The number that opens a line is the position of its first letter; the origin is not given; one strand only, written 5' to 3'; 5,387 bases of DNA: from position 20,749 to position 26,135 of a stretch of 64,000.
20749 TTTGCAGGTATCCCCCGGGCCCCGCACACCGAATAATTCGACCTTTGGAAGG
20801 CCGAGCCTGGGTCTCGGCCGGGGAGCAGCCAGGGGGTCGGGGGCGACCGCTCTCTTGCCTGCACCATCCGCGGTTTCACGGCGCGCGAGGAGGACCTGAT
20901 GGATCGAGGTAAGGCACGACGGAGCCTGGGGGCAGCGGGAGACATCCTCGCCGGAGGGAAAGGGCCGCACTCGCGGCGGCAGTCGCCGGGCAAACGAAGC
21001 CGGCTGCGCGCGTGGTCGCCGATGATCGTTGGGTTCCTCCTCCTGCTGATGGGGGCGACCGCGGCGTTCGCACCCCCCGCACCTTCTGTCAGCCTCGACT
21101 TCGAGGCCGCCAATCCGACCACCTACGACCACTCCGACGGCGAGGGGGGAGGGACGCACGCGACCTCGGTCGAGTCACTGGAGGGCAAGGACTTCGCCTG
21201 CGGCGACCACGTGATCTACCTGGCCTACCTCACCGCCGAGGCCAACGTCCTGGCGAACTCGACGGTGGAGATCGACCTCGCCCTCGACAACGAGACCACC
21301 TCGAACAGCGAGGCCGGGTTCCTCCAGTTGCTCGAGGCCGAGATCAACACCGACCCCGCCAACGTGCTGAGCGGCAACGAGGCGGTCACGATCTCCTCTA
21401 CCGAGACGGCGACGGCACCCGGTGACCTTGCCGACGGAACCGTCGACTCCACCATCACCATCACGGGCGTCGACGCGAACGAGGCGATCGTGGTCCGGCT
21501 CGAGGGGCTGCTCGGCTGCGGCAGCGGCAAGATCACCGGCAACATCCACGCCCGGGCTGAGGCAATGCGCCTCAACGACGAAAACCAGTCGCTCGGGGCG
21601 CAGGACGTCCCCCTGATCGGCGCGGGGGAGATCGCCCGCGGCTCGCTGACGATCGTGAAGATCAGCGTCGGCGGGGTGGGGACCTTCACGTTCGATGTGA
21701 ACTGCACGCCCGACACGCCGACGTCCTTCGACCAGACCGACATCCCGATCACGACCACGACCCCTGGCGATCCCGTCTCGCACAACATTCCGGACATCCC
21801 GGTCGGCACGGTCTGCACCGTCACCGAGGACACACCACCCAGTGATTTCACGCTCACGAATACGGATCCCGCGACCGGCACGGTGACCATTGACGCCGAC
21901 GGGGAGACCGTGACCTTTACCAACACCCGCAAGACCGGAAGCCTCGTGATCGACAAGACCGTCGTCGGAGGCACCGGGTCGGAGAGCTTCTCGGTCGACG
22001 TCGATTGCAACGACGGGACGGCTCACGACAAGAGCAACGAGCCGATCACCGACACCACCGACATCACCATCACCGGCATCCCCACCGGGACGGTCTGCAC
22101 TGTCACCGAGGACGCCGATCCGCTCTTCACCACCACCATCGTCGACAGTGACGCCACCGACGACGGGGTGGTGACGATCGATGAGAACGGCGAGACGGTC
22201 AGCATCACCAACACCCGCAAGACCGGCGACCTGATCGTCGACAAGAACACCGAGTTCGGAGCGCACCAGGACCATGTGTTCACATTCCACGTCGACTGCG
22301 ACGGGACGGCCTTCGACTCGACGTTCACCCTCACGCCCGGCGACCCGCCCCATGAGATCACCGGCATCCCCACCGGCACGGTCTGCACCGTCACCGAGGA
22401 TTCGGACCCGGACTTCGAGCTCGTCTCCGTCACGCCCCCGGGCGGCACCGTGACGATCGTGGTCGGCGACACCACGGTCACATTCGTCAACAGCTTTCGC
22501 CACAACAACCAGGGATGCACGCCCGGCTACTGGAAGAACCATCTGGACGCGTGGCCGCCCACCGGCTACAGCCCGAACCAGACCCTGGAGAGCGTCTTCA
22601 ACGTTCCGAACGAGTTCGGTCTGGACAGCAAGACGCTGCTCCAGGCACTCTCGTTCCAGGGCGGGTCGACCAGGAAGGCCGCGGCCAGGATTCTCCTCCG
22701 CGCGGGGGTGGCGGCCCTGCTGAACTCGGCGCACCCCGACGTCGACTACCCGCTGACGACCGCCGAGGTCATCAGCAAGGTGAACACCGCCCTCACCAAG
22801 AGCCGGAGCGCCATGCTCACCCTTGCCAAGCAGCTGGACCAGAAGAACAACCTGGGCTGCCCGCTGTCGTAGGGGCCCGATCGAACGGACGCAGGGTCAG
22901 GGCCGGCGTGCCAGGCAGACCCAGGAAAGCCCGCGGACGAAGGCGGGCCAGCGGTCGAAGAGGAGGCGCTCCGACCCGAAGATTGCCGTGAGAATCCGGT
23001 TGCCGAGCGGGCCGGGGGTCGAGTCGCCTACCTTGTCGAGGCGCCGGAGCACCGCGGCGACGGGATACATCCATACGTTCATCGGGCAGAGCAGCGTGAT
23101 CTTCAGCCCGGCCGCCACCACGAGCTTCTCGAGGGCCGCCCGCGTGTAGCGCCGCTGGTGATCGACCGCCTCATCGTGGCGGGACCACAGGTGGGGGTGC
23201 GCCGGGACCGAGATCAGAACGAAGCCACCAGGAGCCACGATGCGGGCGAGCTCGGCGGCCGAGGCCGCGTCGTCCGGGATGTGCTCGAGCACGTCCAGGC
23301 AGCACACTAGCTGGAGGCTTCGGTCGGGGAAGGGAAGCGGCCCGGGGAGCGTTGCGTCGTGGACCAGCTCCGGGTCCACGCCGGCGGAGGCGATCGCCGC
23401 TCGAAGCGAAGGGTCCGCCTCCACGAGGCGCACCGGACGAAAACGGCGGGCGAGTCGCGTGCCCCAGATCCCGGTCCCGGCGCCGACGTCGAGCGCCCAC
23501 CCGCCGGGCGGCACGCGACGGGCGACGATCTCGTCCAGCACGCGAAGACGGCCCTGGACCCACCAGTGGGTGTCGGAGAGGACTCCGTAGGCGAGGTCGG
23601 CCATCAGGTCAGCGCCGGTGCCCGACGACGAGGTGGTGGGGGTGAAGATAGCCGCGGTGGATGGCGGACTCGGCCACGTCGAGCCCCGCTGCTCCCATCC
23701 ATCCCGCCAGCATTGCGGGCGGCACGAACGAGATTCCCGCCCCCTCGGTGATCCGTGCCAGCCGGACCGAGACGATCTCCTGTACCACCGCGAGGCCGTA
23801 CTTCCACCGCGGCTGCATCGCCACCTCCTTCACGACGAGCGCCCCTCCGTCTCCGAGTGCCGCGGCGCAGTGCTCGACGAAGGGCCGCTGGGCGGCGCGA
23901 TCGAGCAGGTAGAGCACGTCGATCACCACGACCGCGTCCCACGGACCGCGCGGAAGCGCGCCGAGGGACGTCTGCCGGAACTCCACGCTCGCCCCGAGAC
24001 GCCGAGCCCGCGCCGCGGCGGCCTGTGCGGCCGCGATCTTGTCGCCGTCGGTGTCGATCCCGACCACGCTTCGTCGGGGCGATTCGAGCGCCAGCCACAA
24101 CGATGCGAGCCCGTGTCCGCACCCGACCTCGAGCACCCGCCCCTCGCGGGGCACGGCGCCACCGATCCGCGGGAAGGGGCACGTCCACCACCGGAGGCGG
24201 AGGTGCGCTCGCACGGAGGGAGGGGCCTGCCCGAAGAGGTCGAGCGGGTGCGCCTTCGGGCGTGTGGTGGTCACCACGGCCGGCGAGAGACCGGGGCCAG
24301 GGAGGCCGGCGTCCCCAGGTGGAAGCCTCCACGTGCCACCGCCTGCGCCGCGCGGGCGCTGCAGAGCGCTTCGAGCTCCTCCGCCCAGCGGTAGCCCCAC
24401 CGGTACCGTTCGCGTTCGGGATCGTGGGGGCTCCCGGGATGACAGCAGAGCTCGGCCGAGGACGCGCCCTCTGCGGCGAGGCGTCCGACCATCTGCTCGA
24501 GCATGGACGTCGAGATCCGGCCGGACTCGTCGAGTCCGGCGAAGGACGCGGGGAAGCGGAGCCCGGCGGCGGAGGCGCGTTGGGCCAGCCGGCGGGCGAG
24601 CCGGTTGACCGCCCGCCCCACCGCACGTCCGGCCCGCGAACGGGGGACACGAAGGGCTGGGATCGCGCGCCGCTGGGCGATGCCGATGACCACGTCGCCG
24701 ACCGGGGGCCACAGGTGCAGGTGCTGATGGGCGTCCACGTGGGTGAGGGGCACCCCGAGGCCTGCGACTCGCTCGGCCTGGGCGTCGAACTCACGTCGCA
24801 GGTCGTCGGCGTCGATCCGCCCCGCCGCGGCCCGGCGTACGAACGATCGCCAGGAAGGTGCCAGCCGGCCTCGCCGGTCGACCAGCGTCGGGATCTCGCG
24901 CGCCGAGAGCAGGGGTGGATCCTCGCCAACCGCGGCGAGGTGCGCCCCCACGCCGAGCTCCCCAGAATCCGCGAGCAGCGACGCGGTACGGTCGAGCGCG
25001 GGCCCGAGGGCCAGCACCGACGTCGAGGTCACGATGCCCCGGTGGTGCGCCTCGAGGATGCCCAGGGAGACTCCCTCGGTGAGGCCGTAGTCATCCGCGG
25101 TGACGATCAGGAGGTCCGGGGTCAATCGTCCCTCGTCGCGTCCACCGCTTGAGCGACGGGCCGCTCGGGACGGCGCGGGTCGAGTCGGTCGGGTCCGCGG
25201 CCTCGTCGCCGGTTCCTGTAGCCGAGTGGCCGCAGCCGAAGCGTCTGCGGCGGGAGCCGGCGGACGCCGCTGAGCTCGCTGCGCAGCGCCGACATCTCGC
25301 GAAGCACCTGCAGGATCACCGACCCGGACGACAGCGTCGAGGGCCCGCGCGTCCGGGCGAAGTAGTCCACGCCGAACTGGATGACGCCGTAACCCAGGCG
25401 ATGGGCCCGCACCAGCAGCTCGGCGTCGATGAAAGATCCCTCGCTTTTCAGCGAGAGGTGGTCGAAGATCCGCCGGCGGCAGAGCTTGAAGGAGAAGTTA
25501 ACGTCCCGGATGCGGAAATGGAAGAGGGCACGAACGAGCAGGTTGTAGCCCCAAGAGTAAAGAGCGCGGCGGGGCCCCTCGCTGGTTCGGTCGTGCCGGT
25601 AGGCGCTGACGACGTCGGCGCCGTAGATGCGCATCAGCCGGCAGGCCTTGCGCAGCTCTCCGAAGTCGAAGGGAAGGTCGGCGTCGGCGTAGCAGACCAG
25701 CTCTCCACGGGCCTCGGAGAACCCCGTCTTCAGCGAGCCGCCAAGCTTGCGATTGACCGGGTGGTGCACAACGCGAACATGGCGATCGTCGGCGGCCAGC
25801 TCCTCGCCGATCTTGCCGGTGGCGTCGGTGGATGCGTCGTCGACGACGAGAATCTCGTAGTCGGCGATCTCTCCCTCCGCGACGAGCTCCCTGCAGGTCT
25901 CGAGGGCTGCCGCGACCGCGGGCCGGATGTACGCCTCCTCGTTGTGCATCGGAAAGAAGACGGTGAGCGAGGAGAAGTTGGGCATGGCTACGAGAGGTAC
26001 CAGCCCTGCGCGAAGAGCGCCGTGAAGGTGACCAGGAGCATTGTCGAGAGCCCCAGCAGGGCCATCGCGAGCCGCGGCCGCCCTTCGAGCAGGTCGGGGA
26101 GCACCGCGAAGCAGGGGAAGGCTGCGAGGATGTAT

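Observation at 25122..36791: Three PIG-V-like GT-C mannosyltransferase paralogues, each adjacent to a repeat-module gene, next to a Ppm1-like GT2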

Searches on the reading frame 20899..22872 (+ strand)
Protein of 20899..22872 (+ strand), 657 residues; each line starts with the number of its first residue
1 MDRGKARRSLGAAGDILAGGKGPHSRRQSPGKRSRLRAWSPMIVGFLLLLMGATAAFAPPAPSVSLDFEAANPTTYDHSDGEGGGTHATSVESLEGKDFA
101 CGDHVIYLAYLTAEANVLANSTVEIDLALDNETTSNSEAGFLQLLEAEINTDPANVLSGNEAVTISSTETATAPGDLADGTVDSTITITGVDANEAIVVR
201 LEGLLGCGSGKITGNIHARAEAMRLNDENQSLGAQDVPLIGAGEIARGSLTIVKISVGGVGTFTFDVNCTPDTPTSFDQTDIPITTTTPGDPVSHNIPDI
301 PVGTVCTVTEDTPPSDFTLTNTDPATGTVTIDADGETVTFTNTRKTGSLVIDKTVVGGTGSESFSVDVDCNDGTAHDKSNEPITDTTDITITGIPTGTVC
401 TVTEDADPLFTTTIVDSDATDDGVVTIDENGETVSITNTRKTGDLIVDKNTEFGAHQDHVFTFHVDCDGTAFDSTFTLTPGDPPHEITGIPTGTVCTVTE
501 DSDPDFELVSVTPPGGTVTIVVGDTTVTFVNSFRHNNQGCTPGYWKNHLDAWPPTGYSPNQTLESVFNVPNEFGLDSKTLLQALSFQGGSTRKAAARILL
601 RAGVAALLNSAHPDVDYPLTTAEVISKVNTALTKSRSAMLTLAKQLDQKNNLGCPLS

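Call 11: search_protein_families(library=pfam, proteins=[window:20899-22872:+], max_evalue=0.01)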
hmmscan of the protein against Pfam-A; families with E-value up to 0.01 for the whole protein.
window:20899-22872:+ (657 aa): 4 families
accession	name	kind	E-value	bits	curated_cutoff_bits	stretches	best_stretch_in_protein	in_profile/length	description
PF19407.5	DUF5979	-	5.8e-32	110.9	25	3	455-533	15-103/104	Domain of unknown function (DUF5979)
PF24547.1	DUF7601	-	1.9e-14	54.6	27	3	296-344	67-116/116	Domain of unknown function (DUF7601)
PF24514.1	SpaA_4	-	3e-06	28.4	27.3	1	250-342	1-90/107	Prealbumin-like fold domain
PF22815.2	CatAgl_D1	-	0.0052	17.2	27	0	328-369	39-80/159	Alpha-1,3-glucanase catalytic domain D1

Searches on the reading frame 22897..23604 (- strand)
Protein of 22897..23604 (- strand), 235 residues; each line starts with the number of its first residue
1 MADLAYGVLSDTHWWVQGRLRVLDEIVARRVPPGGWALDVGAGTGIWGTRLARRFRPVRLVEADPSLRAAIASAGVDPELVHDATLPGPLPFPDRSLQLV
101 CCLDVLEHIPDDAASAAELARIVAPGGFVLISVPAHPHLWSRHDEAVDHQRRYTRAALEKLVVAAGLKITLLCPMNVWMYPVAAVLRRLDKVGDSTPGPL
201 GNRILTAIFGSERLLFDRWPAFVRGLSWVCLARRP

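Call 11: search_protein_families(library=pfam, proteins=[window:22897-23604:-], max_evalue=0.01)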
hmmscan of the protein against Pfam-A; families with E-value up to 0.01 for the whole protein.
window:22897-23604:- (235 aa): 5 families
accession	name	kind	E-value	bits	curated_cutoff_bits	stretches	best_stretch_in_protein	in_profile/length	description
PF13489.12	Methyltransf_23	-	4.6e-15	56.2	27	1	23-170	9-162/164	Methyltransferase domain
PF08241.18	Methyltransf_11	-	2.5e-13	50.9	21.2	1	38-131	1-95/95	Methyltransferase domain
PF13649.12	Methyltransf_25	-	4.2e-10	40.6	27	1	38-127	2-97/97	Methyltransferase domain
PF08242.18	Methyltransf_12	-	2.1e-07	32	30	1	38-128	1-97/98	Methyltransferase domain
PF13847.12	Methyltransf_31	-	0.0097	16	27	0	90-135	66-113/145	Methyltransferase domain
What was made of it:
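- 22897..23604 (-): Second SAM methyltransferase, the last gene of the same-strand run. Methyltransf_23/11 hits (call 11).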

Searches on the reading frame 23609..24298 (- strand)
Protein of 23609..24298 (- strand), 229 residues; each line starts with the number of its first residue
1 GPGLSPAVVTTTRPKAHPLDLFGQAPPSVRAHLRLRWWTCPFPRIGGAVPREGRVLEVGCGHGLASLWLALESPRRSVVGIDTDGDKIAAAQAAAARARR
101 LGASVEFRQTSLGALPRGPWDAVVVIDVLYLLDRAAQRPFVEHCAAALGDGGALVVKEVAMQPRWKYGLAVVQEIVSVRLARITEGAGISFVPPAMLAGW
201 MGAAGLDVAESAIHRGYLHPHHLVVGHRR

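Call 7: search_protein_families(library=pfam, proteins=[window:23609-24298:-], max_evalue=0.01)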
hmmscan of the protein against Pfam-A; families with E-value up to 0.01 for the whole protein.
window:23609-24298:- (229 aa): 10 families
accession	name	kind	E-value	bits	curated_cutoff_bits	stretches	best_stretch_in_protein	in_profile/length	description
PF08242.18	Methyltransf_12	-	4.3e-13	50.3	30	1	56-154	1-98/98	Methyltransferase domain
PF13649.12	Methyltransf_25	-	1.4e-12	48.6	27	1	55-152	1-97/97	Methyltransferase domain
PF13489.12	Methyltransf_23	-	2.5e-12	47.3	27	1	44-210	15-163/164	Methyltransferase domain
PF08241.18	Methyltransf_11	-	4.3e-09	37.3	21.2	1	56-156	1-95/95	Methyltransferase domain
PF13847.12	Methyltransf_31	-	8.9e-09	35.6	27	1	53-160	5-113/145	Methyltransferase domain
PF05175.20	MTS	-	5.5e-06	26.6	23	1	51-155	31-137/170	Methyltransferase small domain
PF02390.23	Methyltransf_4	-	0.00036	20.5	24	1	55-97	5-47/173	Putative methyltransferase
PF01739.24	CheR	-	0.0049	16.8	27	0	105-156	120-173/195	CheR methyltransferase, SAM binding domain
PF02353.26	CMAS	-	0.0053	16.6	27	1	54-162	65-170/273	Mycolic acid cyclopropane synthetase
PF13578.12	Methyltransf_24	-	0.0064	17.8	26.3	1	56-156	1-102/105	Methyltransferase domain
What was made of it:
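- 23609..24274 (-): SAM methyltransferase. The start follows the 221-aa public gene call, and the exact start is uncertain. Methyltransf_12/25/23/11 hits (call 7).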

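Call 8: search_protein_families(library=ncbifam, proteins=[window:23609-24298:-], max_evalue=0.01)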
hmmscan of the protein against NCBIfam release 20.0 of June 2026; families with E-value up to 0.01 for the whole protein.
window:23609-24298:- (229 aa): 24 families
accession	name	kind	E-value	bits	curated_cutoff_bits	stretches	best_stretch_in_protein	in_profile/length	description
NF043040.1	corrin_prot_MT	hypoth_equivalog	7.4e-12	45.2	180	1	49-183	38-175/216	corrinoid protein-associated methyltransferase CpaM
TIGR01983.1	UbiG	equivalog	1.7e-11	43.8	102.95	1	52-210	50-204/228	bifunctional 2-polyprenyl-6-hydroxyphenol methylase/3-demethylubiquinol 3-O-methyltransferase UbiG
TIGR02021.1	BchM-ChlM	equivalog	1.2e-06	28.1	158.9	1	53-134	56-133/218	magnesium protoporphyrin IX methyltransferase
NF047649.1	MTase_UXPK_star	exception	3e-06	26.5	460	1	40-157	68-182/283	methyltransferase/UXPK-star double selenoprotein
TIGR04290.1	meth_Rta_06860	hypoth_equivalog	4.8e-06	26.2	300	1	54-132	52-128/226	TIGR04290 family methyltransferase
NF041537.1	ArsM_AhpD_UU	exception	5.4e-06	25.4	510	1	47-158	72-182/345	arsenite methyltransferase/AhpD domain selenoprotein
NF045667.1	MTase_DVU1556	equivalog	1.3e-05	24.8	155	1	49-162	20-125/213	DVU_1556 family methyltransferase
NF041820.1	daptide_MTase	equivalog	5.2e-05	22.8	175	1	51-163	36-149/243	daptide-type RiPP biosynthesis methyltransferase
NF053839.1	CPFASynBruc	equivalog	5.9e-05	22.2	600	1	51-160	174-280/410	cyclopropane fatty acid synthase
NF045825.1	FAmtase_mtf2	equivalog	0.0006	19.1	400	1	54-159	61-161/248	fatty-acid O-methyltransferase Mtf2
NF000363.1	self_KamB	exception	0.00063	19.3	350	1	54-99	27-73/216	16S rRNA (adenine(1408)-N(1))-methyltransferase KamB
TIGR03534.1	RF_mod_PrmC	equivalog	0.00066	19.2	199.1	1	53-124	90-161/253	peptide chain release factor N(5)-glutamine methyltransferase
TIGR00452.1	TIGR00452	equivalog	0.00073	18.4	275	1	53-164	119-227/316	tRNA 5-methoxyuridine(34)/uridine 5-oxyacetic acid(34) synthase CmoB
NF011529.0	PRK14968.1-3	equivalog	0.00079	18.9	162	1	52-121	35-100/198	putative methyltransferase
NF008992.0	PRK12335.1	equivalog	0.0017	17.6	303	1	51-135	122-202/289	SAM-dependent methyltransferase TehB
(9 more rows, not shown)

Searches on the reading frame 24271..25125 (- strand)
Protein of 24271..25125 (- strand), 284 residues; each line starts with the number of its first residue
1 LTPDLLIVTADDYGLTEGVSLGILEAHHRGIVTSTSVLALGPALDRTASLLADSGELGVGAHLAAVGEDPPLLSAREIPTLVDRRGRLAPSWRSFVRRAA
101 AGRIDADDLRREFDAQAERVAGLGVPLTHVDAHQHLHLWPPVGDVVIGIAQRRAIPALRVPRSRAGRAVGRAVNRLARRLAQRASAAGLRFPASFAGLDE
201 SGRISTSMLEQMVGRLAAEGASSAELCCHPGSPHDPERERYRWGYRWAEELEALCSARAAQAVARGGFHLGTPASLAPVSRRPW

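Call 7: search_protein_families(library=pfam, proteins=[window:24271-25125:-], max_evalue=0.01)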
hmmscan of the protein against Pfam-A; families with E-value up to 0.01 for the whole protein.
window:24271-25125:- (284 aa): 1 family
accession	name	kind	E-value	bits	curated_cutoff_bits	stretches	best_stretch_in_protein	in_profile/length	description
PF04794.17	YdjC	-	4.6e-57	194.3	29.7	1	6-264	2-265/266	YdjC-like protein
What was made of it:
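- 24271..25125 (-): YdjC-family carbohydrate deacetylase. It overlaps the GT2 stop by 4 bp. PF04794 scores 194 bits (call 7).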

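Call 8: search_protein_families(library=ncbifam, proteins=[window:24271-25125:-], max_evalue=0.01)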
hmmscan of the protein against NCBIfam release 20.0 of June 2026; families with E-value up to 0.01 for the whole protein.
window:24271-25125:- (284 aa): 3 families
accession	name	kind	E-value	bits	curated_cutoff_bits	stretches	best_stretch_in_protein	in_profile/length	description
TIGR03473.1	HpnK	hypoth_equivalog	1.4e-44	152.4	232.6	1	6-272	4-277/283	hopanoid biosynthesis-associated protein HpnK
NF002559.0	PRK02134.1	equivalog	3e-38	131.8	227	1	5-272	4-245/249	chitin disaccharide deacetylase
NF052308.1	CarbhyDeactlThm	equivalog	3.2e-08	33.2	400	1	6-258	14-244/265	carbohydrate deacetylase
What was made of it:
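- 24271..25125 (-): NCBIfam gives HpnK-like and ChbG-like hits (call 8).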

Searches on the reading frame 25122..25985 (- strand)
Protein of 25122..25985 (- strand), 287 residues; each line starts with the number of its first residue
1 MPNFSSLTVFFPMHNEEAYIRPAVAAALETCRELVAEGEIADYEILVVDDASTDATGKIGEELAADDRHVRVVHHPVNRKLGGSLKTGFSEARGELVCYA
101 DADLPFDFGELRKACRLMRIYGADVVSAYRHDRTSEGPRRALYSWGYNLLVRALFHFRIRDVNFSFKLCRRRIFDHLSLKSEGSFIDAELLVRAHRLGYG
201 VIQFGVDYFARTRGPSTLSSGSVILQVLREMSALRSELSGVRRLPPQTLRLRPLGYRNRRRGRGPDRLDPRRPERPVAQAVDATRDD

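Call 7: search_protein_families(library=pfam, proteins=[window:25122-25985:-], max_evalue=0.01)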
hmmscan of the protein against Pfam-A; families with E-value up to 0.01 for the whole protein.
window:25122-25985:- (287 aa): 1 family
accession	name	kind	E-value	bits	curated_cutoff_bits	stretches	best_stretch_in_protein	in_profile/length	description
PF00535.33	Glycos_transf_2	-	3.9e-28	98.9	23.3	1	8-176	1-166/168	Glycosyl transferase family 2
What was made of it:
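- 25122..25985 (-): GT2, 287 aa with no TM helix. It is a polyprenyl-phosphate sugar synthase type enzyme and the predicted maker of the lipid-linked donor. PF00535 scores 98.9 bits (call 7).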

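Call 8: search_protein_families(library=ncbifam, proteins=[window:25122-25985:-], max_evalue=0.01)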
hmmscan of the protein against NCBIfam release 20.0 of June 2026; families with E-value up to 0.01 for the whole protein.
window:25122-25985:- (287 aa): 17 families
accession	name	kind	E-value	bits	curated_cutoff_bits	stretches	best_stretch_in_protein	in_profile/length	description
NF047588.1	GlcsyltransPgfSStrep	equivalog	1.6e-13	50.6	500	1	7-177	3-167/308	glycosyltransferase PgfS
NF007986.1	PRK10714.1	equivalog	1.7e-10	40.5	529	1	6-177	7-172/316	undecaprenyl-phosphate 4-deoxy-4-formamido-L-arabinose transferase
TIGR03937.1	PgaC_IcaA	equivalog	1.8e-09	37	422.3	1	5-104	45-136/407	poly-beta-1,6-N-acetyl-D-glucosamine synthase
NF007482.0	PRK10073.1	equivalog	3.8e-08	32.7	423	1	25-103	18-95/334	glycosyltransferase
NF041391.1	DPhHxTase_Halo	equivalog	4e-08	32.5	375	1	43-218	25-192/213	dolichyl-phosphate hexose transferase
TIGR03965.1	mycofact_glyco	equivalog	4.8e-08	32.3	280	1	4-114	73-175/467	mycofactocin biosynthesis glycosyltransferase MftF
NF010496.0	PRK13915.1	equivalog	2.2e-07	30.3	262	1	6-104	32-127/307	glucosyl-3-phosphoglycerate synthase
NF047683.1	TeichurnBiosyTuaG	equivalog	2.4e-07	30.7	400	1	8-119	9-112/252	teichuronic acid biosynthesis protein TuaG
NF053739.1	GlytfEpsEBac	equivalog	2.5e-07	30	450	1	33-103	21-92/265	glycosyltransferase EpsE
TIGR04182.1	glyco_TIGR04182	equivalog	4.7e-07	29.5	325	1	29-217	13-199/293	S-layer glycoprotein N-glycosyltransferase AglJ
NF050050.1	ProtGlycPglI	equivalog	1.8e-05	24.3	500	1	33-103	22-93/306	GalNAc(5)-diNAcBac-PP-undecaprenol beta-1,3-glucosyltransferase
TIGR04283.1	glyco_like_mftF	equivalog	2.2e-05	24.2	182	1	8-152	2-130/221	TIGR04283 family arsenosugar biosynthesis glycosyltransferase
NF058614.1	PPMAGASynPpgS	equivalog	5.6e-05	22.7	370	1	41-183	25-171/226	polyprenyl-phospho-N-acetylgalactosaminyl synthase PpgS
NF053846.1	glyco_with_XrtP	equivalog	0.00012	20.9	520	1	9-75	45-102/440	XrtP-associated glycosyltransferase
NF038302.1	EPS_HpsE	equivalog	0.00053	19.1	300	1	7-103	3-96/307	hormogonium polysaccharide biosynthesis glycosyltransferase HpsE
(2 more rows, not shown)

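Call 44: search_solved_structures(query=window:25122-25985:-, max_evalue=0.001)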
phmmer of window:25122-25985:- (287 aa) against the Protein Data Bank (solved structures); distinct sequences matched with E-value up to 0.001: 12.
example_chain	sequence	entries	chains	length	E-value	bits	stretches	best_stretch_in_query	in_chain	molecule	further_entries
5mlz_A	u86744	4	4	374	1.1e-08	37.9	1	41-234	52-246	Dolichol monophosphate mannose synthase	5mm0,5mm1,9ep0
9hwj_A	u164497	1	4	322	3.7e-08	36.3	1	7-187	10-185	Undecaprenyl-phosphate 4-deoxy-4-formamido-L-arabinose transferase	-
9bhc_C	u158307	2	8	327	1.8e-07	34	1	6-186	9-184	Undecaprenyl-phosphate 4-deoxy-4-formamido-L-arabinose transferase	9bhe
3bcv_A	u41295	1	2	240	2.1e-07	33.8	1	7-113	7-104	Putative glycosyltransferase protein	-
8vxh_A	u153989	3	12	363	2.2e-07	33.7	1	6-186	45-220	Undecaprenyl-phosphate 4-deoxy-4-formamido-L-arabinose transferase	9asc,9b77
5ekp_C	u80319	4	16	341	4.9e-05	26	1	6-176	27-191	Uncharacterized glycosyltransferase sll0501 | Glycosyltransferase sll0501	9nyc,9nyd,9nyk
9nye_A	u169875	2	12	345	5.1e-05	26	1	6-176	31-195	Glycosyltransferase sll0501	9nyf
5eke_A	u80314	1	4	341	5.4e-05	25.9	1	6-176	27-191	Uncharacterized glycosyltransferase sll0501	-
5hea_A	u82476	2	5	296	7.5e-05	25.4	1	5-125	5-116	Putative glycosyltransferase (GalT1)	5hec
6p61_A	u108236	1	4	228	0.00016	24.3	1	14-103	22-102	Glycosyltransferase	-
2z87_A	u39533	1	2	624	0.00096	21.8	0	20-103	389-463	Chondroitin synthase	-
2z86_A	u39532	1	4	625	0.00096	21.8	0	20-103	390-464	Chondroitin synthase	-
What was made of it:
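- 25122..25985 (-): Nearest solved relatives are DPMS 5mlz (1e-8), ArnC and GtrB (call 44).
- The GT2 is nearest to Dol-P-Man synthase, ArnC and GtrB (call 44). The GT2's best solved match is Dol-P-Man synthase (call 44).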
